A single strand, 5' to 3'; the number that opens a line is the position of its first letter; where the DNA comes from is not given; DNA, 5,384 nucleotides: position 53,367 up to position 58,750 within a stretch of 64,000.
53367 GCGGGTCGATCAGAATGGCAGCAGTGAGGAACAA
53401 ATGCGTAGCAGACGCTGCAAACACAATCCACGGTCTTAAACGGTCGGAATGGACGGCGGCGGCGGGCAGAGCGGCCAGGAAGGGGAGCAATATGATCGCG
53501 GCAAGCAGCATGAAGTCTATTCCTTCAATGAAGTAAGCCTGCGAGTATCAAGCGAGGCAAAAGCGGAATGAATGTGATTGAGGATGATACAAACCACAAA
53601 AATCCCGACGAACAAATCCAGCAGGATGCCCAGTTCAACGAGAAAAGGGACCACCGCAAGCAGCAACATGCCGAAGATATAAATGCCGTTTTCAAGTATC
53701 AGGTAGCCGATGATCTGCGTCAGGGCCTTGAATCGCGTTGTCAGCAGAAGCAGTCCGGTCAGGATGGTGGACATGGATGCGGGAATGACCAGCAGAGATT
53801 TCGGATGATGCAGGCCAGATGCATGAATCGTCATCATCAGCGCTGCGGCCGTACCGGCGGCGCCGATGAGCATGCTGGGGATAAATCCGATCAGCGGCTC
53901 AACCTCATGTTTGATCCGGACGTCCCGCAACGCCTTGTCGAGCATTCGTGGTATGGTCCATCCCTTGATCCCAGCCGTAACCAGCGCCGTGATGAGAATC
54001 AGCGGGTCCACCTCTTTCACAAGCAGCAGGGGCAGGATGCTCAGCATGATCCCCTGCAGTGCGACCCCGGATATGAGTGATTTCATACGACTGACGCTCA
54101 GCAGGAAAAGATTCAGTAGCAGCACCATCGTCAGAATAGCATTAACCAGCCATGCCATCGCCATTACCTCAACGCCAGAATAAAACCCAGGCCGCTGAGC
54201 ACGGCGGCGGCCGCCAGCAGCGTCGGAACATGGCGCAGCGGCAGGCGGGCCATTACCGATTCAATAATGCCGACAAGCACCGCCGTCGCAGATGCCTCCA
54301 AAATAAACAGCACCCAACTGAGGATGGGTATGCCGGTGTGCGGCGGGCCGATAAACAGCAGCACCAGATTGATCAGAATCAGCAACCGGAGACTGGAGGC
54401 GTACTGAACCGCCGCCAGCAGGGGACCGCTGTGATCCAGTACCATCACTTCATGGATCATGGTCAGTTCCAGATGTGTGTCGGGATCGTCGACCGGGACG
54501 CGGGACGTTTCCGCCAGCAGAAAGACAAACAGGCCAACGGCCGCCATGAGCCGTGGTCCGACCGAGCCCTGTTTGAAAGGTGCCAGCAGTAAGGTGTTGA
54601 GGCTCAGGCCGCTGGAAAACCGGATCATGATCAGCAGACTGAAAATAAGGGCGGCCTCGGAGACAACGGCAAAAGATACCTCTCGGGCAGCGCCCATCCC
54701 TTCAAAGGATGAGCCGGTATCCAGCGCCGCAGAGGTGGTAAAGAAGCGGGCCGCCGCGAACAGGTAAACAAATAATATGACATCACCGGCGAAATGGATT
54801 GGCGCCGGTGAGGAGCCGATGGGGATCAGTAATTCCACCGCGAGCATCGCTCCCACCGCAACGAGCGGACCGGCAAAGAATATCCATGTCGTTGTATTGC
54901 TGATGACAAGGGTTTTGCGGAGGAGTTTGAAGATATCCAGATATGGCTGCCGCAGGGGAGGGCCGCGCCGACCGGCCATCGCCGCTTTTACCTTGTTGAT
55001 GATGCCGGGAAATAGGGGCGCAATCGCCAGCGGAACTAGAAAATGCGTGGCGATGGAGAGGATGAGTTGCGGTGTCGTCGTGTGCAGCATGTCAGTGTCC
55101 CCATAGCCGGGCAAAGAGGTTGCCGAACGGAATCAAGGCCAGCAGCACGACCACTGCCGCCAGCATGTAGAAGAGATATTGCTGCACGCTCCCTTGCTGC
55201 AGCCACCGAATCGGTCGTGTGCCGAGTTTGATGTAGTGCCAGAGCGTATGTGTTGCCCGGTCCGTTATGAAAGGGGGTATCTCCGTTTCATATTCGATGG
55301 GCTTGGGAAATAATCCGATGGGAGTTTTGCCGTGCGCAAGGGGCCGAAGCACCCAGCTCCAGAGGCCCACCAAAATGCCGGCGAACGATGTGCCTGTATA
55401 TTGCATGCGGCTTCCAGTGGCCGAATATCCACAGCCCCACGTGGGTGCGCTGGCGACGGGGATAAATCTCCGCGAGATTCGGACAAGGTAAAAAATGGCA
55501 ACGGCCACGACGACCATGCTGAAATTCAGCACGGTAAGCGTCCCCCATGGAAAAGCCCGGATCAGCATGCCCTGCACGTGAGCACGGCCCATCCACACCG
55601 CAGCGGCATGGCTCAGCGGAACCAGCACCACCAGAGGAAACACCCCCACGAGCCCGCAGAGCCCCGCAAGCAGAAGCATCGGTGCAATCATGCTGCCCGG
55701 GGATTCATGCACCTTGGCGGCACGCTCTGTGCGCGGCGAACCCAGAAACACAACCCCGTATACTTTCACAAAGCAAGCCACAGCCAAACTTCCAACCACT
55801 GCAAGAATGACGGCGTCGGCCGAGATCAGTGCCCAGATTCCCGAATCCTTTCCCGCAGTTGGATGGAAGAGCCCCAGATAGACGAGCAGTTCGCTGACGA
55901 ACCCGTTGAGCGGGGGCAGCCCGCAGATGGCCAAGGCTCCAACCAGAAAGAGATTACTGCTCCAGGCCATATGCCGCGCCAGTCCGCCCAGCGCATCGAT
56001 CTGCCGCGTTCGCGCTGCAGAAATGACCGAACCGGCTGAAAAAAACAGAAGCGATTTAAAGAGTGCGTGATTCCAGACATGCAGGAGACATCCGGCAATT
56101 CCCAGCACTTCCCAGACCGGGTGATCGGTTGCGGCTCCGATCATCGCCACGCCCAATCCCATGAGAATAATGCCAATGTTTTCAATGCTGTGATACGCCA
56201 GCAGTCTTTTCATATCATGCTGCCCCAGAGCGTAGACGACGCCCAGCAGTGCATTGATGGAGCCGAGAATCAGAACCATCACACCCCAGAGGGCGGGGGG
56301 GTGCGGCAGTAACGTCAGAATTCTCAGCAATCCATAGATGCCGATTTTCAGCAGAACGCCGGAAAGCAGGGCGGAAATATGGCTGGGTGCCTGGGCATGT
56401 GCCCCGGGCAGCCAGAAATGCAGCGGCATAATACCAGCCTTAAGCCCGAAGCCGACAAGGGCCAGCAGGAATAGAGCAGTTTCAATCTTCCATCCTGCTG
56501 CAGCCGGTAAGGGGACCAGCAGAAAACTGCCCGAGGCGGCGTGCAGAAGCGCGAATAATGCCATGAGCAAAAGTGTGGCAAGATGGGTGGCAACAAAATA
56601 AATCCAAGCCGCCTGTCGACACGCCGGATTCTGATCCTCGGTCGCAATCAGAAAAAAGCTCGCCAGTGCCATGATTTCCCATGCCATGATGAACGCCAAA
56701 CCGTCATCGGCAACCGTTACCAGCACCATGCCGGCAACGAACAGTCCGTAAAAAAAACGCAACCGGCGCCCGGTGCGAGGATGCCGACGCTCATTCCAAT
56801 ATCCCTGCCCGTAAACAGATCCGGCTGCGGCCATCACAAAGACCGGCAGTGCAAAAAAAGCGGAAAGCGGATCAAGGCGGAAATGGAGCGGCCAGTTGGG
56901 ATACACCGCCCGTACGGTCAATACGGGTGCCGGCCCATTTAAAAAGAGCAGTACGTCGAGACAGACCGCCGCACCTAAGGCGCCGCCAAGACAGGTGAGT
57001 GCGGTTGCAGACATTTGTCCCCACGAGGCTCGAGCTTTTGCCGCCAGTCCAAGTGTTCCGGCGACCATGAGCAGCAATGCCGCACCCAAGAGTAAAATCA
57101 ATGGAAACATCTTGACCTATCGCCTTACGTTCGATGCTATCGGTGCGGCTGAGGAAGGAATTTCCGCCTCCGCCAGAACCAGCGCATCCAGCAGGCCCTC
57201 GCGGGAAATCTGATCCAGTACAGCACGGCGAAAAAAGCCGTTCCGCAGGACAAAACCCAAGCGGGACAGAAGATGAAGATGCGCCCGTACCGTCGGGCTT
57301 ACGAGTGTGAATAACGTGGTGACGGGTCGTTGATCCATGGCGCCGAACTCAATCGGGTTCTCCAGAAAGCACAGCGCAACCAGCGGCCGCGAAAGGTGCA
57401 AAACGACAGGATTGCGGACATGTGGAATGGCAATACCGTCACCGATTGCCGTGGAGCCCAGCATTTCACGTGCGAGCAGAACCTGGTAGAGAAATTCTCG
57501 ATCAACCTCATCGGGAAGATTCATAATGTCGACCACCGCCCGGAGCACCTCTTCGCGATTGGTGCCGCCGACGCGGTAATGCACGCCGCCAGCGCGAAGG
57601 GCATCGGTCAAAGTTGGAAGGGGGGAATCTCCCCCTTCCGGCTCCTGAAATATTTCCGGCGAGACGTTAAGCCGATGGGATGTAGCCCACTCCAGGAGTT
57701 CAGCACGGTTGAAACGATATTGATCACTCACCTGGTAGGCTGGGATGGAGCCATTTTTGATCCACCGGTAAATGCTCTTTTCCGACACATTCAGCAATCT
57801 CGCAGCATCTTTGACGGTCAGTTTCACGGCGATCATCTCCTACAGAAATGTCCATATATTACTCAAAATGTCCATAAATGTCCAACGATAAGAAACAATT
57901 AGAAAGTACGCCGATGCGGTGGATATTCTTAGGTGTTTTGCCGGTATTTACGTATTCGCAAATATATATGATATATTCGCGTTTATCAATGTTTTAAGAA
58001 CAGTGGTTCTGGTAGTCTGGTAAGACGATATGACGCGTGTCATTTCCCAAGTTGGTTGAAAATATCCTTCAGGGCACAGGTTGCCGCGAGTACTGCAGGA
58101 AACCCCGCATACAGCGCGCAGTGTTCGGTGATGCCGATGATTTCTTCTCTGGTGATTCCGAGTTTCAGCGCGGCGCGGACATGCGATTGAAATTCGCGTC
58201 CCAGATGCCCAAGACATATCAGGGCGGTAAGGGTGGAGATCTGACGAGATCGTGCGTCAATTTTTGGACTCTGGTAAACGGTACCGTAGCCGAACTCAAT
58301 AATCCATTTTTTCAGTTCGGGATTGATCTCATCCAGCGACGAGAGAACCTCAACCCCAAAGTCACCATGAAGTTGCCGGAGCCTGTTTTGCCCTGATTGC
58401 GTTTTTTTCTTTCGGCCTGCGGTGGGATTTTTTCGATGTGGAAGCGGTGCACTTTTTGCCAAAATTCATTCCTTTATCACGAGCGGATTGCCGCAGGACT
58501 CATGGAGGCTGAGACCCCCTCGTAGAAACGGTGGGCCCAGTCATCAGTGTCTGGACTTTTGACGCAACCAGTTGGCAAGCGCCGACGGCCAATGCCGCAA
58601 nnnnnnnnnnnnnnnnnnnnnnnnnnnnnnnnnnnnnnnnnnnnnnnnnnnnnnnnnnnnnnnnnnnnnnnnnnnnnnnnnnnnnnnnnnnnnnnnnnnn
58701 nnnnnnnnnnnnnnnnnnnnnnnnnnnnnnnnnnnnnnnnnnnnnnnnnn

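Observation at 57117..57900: One-component HTH_17 + PTS-EIIA(2) fusion regulator heading the Ehr operon, preceded by a helically phased triple repeat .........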

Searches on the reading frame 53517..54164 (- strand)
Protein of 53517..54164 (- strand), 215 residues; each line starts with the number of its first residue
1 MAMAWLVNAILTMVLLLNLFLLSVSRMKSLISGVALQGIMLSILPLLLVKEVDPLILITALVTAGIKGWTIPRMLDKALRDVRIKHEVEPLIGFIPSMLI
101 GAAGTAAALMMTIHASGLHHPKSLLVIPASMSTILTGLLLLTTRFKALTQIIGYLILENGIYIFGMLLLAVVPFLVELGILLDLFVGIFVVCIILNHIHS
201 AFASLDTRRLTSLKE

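Call 3: search_protein_families(library=pfam, proteins=[window:53517-54164:-])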
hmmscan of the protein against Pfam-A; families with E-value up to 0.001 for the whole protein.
window:53517-54164:- (215 aa): 0 families

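Call 9: search_protein_families(library=ncbifam, proteins=[window:53517-54164:-])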
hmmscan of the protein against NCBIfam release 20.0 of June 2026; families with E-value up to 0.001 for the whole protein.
window:53517-54164:- (215 aa): 1 family
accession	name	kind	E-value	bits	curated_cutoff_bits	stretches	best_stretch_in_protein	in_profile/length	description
NF008556.0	PRK11492.1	equivalog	1.9e-19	70.4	136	1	1-214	1-215/216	hydrogenase 4 membrane subunit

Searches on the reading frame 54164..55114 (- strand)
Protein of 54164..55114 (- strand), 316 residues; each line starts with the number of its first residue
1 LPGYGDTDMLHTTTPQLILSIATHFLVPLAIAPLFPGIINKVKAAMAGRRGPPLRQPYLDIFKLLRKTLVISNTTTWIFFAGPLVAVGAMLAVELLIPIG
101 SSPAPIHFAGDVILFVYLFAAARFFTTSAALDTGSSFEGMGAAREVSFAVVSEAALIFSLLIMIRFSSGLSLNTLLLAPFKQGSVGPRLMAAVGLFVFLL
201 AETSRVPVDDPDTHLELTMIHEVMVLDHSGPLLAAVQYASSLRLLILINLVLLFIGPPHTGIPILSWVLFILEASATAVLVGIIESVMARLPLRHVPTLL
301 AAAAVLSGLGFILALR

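Call 3: search_protein_families(library=pfam, proteins=[window:54164-55114:-])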
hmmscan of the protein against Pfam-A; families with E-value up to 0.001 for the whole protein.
window:54164-55114:- (316 aa): 1 family
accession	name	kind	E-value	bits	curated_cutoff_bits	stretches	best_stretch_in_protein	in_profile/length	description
PF00146.26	NADHdh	-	3.3e-32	112.5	27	1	26-302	9-284/298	NADH dehydrogenase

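Call 9: search_protein_families(library=ncbifam, proteins=[window:54164-55114:-])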
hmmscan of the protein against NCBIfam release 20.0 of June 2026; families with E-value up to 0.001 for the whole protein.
window:54164-55114:- (316 aa): 4 families
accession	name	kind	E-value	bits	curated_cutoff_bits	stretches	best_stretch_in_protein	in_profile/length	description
NF004741.0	PRK06076.1-2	equivalog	7.1e-10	38.6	305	1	38-291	43-305/337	NADH-quinone oxidoreductase subunit NuoH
NF004744.0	PRK06076.1-5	equivalog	2.9e-06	26.7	542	1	45-288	66-309/372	NADH-quinone oxidoreductase subunit NuoH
NF004740.0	PRK06076.1-1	equivalog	3.5e-06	26.7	399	1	59-289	62-290/325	NADH-quinone oxidoreductase subunit NuoH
NF004742.0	PRK06076.1-3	equivalog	4e-05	23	531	1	53-260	66-283/356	NADH-quinone oxidoreductase subunit NuoH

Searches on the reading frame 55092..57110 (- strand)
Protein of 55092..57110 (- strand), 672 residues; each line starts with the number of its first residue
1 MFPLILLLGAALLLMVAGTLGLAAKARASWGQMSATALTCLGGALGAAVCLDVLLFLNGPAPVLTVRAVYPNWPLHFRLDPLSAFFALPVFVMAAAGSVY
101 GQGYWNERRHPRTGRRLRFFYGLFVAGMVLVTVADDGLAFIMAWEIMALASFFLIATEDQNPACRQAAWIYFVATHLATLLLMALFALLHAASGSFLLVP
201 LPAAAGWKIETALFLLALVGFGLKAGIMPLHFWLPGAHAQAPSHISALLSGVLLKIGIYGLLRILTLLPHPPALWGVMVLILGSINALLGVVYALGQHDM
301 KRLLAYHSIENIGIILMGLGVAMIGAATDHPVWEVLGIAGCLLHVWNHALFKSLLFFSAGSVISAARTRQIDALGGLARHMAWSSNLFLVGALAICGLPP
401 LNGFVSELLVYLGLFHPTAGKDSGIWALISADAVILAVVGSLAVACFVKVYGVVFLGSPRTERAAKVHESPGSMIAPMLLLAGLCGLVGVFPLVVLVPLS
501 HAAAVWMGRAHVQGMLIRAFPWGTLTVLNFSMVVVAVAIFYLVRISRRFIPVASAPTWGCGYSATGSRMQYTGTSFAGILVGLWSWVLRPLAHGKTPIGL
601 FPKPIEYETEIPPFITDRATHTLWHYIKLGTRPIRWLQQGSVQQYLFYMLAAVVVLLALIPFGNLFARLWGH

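Call 3: search_protein_families(library=pfam, proteins=[window:55092-57110:-])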
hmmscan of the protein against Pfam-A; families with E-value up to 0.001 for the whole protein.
window:55092-57110:- (672 aa): 1 family
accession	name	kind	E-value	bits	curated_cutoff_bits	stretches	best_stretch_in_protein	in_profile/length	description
PF00361.26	Proton_antipo_M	-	2.3e-50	171.9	21.5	1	134-414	1-275/294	NADH:quinone oxidoreductase/Mrp antiporter, TM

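Call 9: search_protein_families(library=ncbifam, proteins=[window:55092-57110:-])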
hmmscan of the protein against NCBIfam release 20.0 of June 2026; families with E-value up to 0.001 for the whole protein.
window:55092-57110:- (672 aa): 73 families (the best 25 are shown)
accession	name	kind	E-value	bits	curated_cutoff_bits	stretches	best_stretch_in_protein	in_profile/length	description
NF005086.0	PRK06521.1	equivalog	2.4e-171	571.5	667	1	4-660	5-667/669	hydrogenase 4 subunit B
NF006418.0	PRK08667.1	equivalog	8.4e-134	447.5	794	1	6-589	5-565/644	hydrogenase membrane subunit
NF005958.0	PRK08042.1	equivalog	1.5e-78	265.1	727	1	29-588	25-564/608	formate hydrogenlyase subunit 3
NF006240.0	PRK08376.1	subfamily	2.9e-72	244.3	662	1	64-504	71-504/521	putative monovalent cation/H+ antiporter subunit D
NF006419.0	PRK08668.1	equivalog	8.1e-65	219.7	617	1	67-658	56-610/613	NADH dehydrogenase subunit M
NF009310.0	PRK12668.1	equivalog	6.6e-59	200.2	564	1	76-508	63-452/584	Na(+)/H(+) antiporter subunit D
TIGR01972.1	NDH_I_M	subfamily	3.5e-57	194.2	263.8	1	115-502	107-478/486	NADH-quinone oxidoreductase subunit M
NF009287.0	PRK12647.1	equivalog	3.1e-56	191.4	937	1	75-548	70-523/773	putative monovalent cation/H+ antiporter subunit A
NF005097.0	PRK06525.1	equivalog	1.8e-55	188.6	430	1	23-482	22-465/480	hydrogenase 4 subunit D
NF009288.0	PRK12648.1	equivalog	6.9e-52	176.7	1104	1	75-543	70-521/954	monovalent cation/H+ antiporter subunit A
NF009306.0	PRK12663.1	equivalog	2e-51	175.3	542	1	12-507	11-482/498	Na+/H+ antiporter subunit D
NF005046.0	PRK06459.1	equivalog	3.3e-51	174.6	460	1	113-658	72-582/587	hydrogenase 4 subunit B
NF005044.0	PRK06458.1-4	equivalog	9.6e-49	166.6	610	1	78-523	71-511/531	hydrogenase 4 subunit F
NF005141.0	PRK06590.1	equivalog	4e-48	164.8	556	1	9-661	15-610/615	NADH-quinone oxidoreductase subunit L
NF009290.0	PRK12650.1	equivalog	4.2e-48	164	980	1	75-544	75-521/966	DUF4040 family protein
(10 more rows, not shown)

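Call 60: find_related_loci(query=window:55092-57110:-, collection=metagenome_contigs, flank=2500)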
Query window:55092-57110:- (672 aa) in metagenome_contigs; peptide patterns used: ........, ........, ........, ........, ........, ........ (x = any residue, [..] = any of these).
314 stretches matched a pattern; 284 encode a relative of the query (tblastn E <= 1e-3); the best 80 are kept; 80 distinct loci.
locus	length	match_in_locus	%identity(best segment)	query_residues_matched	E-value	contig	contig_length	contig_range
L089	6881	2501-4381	62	17-645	0e+0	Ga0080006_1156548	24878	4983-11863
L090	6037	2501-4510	60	3-672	0e+0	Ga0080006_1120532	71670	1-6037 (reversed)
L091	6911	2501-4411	53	4-646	0e+0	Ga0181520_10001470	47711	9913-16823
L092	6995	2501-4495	51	4-670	0e+0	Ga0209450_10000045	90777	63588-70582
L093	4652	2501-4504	51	4-671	0e+0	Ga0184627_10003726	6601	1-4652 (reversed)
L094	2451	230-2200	50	2-668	0e+0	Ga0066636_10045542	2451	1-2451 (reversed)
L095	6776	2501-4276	52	79-670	0e+0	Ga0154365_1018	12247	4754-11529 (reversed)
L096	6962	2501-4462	48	4-658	2e-180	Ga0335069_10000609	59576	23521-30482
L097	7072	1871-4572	51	31-657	6e-180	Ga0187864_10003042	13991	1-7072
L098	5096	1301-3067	51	71-657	0e+0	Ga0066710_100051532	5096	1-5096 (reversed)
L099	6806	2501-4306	51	79-672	1e-178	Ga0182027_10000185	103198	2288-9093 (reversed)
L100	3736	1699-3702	50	4-671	0e+0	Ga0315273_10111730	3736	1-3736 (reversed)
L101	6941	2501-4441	49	12-658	2e-178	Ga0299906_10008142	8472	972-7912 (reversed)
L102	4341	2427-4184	52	71-657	0e+0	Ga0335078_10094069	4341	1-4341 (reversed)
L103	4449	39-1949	51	7-649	2e-179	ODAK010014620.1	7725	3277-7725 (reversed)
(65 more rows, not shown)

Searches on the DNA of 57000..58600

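Call 59: search_rna_families(source=window, start=57000, end=58600, threshold=evalue, max_evalue=1)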
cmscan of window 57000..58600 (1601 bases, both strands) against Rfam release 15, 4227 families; matches with E-value up to 1: 0.
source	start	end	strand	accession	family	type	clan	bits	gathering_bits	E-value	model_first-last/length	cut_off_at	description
